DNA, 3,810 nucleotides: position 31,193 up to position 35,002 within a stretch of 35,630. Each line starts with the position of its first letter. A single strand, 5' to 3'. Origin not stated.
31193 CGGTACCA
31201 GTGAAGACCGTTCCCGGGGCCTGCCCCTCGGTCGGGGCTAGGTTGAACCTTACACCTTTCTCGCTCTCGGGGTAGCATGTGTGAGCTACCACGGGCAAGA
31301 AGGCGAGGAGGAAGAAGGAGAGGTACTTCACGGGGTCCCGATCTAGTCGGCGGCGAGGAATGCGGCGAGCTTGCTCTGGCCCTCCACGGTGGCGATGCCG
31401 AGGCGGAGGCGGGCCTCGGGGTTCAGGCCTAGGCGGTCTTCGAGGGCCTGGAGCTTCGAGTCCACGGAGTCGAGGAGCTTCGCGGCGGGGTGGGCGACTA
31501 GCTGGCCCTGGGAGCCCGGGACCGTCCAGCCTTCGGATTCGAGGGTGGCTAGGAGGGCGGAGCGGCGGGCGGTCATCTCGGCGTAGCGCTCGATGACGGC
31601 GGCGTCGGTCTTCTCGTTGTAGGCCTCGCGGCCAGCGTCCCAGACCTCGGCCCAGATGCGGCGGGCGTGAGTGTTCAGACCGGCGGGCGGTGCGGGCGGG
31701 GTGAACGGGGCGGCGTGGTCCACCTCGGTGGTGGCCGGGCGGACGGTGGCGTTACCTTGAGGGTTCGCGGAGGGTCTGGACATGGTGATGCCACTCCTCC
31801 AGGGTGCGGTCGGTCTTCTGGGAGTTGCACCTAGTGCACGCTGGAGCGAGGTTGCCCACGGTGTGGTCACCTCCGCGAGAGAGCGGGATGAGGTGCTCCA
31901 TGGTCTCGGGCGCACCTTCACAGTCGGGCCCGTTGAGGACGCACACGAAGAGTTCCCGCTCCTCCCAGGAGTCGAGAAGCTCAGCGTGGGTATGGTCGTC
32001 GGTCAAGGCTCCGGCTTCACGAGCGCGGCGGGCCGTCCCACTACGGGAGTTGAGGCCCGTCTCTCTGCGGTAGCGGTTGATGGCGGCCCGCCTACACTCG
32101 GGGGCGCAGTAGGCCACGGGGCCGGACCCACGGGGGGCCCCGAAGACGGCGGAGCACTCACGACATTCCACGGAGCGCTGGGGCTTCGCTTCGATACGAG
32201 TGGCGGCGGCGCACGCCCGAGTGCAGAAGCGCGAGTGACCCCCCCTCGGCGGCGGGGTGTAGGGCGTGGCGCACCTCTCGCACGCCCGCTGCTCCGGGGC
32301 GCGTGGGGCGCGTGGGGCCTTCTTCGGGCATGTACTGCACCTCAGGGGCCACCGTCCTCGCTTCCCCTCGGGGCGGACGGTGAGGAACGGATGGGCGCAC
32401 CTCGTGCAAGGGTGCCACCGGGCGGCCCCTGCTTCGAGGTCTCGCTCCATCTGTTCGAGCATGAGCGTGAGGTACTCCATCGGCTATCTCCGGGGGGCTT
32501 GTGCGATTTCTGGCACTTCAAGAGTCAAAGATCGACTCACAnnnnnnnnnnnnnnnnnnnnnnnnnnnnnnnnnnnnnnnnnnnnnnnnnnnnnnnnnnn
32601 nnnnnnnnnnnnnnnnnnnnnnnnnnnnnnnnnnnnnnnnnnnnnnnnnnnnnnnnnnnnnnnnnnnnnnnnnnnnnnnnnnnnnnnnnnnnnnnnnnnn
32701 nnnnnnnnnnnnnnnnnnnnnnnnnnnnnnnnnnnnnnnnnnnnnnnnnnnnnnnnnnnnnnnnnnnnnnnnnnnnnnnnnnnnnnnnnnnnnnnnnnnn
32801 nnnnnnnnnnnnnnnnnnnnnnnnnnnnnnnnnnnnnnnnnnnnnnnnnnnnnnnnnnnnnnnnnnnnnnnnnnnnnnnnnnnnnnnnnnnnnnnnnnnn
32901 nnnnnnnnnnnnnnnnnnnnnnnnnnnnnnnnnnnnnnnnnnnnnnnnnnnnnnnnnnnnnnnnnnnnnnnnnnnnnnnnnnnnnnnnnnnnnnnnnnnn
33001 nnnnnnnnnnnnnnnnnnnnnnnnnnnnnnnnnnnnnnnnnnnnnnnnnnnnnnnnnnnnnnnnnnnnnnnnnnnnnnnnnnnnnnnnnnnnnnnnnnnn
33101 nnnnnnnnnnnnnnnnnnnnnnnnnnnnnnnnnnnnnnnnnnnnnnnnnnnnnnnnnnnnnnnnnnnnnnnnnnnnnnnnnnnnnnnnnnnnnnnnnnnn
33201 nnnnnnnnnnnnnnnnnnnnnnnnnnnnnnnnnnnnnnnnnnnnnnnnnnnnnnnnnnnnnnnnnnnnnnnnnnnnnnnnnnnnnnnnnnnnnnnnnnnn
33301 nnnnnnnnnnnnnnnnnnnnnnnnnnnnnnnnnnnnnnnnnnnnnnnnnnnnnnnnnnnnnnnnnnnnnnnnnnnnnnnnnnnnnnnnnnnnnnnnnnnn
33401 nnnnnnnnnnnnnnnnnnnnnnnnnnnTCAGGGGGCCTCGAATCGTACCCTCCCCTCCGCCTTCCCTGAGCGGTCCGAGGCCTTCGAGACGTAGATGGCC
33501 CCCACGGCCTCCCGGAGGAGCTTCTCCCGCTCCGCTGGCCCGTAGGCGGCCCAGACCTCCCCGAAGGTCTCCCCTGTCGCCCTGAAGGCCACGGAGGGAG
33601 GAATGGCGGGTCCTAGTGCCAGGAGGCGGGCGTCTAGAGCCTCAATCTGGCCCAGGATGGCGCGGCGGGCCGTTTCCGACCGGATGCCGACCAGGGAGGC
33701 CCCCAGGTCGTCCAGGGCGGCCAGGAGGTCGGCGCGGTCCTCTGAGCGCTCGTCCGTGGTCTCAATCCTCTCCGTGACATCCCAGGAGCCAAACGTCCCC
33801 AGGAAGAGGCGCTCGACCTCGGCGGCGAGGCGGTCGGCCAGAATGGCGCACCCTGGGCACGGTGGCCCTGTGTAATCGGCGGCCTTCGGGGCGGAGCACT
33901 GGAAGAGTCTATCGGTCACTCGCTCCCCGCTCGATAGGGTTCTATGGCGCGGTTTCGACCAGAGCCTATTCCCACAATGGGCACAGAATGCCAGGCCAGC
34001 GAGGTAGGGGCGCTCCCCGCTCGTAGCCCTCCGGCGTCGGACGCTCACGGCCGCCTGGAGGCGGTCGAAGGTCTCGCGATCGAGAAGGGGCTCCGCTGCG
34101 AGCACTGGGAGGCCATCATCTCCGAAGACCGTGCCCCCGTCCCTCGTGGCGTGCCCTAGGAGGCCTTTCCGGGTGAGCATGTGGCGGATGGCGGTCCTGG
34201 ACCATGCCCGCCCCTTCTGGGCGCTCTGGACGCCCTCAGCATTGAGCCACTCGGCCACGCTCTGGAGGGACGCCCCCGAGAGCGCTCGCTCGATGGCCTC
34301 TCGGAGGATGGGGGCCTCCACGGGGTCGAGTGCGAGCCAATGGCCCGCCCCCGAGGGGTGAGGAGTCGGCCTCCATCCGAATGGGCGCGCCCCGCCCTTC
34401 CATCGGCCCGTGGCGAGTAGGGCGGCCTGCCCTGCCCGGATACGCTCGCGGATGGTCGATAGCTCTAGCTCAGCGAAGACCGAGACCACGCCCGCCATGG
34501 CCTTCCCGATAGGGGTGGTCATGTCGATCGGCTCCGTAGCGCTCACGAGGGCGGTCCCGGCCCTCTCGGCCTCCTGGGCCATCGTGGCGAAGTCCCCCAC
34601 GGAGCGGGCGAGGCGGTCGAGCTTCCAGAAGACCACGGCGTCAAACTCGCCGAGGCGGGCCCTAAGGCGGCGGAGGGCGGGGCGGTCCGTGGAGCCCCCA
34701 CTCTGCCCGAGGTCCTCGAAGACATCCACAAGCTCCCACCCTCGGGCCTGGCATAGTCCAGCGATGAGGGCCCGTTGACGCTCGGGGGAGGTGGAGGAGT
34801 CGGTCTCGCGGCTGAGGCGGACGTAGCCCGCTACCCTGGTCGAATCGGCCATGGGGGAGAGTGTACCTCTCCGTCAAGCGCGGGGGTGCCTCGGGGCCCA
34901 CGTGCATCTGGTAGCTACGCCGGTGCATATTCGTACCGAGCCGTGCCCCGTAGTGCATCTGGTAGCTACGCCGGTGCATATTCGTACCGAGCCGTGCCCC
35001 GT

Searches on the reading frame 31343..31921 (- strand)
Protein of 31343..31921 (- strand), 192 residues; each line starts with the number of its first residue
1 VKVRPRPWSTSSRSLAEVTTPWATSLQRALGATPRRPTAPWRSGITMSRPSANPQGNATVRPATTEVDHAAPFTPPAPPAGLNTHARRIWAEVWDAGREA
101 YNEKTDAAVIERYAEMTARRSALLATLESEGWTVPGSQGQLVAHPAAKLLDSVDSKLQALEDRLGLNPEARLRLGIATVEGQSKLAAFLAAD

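Call 51: search_protein_families(library=pfam, proteins=[window:31343-31921:-], max_evalue=0.01)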
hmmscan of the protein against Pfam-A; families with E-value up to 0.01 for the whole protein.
window:31343-31921:- (192 aa): 2 families
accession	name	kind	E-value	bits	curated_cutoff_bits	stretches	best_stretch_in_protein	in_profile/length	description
PF05119.17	Terminase_4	-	3.9e-13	50.1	24.7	1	86-177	1-94/98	Phage terminase, small subunit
PF25673.1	Terminase_7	-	3.1e-05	24.4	27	1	49-178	8-114/139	Phage terminase small subunit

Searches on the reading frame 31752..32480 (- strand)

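Call 51: search_protein_families(library=pfam, proteins=[window:31752-32480:-], max_evalue=0.01)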
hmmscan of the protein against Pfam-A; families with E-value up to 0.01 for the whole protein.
window:31752-32480:- (242 aa): 4 families
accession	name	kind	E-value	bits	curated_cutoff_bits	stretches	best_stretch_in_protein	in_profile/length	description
PF01844.29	HNH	-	4.7e-09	36.7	21.4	1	193-225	15-47/47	HNH endonuclease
PF14279.12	HNH_5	-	1.9e-08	34.5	27.5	1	193-233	14-54/56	HNH endonuclease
PF13395.12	HNH_4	-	0.00096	19.5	22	1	194-226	20-52/54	HNH endonuclease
PF01667.23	Ribosomal_S27e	-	0.008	16.3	24.5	1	89-118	12-41/55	Ribosomal protein S27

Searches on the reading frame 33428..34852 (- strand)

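Call 51: search_protein_families(library=pfam, proteins=[window:33428-34852:-], max_evalue=0.01)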
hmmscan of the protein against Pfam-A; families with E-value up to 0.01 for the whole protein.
window:33428-34852:- (474 aa): 3 families
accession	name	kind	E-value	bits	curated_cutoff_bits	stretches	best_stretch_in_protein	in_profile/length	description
PF00239.26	Resolvase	-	1.1e-36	126.6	23.3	1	7-151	1-145/145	Resolvase, N terminal domain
PF07508.19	Recombinase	-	7.8e-13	49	21.1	1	177-270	1-100/102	Recombinase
PF13408.12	Zn_ribbon_recom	-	9.7e-06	26.3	25.3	1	284-347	2-54/58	Recombinase zinc beta ribbon domain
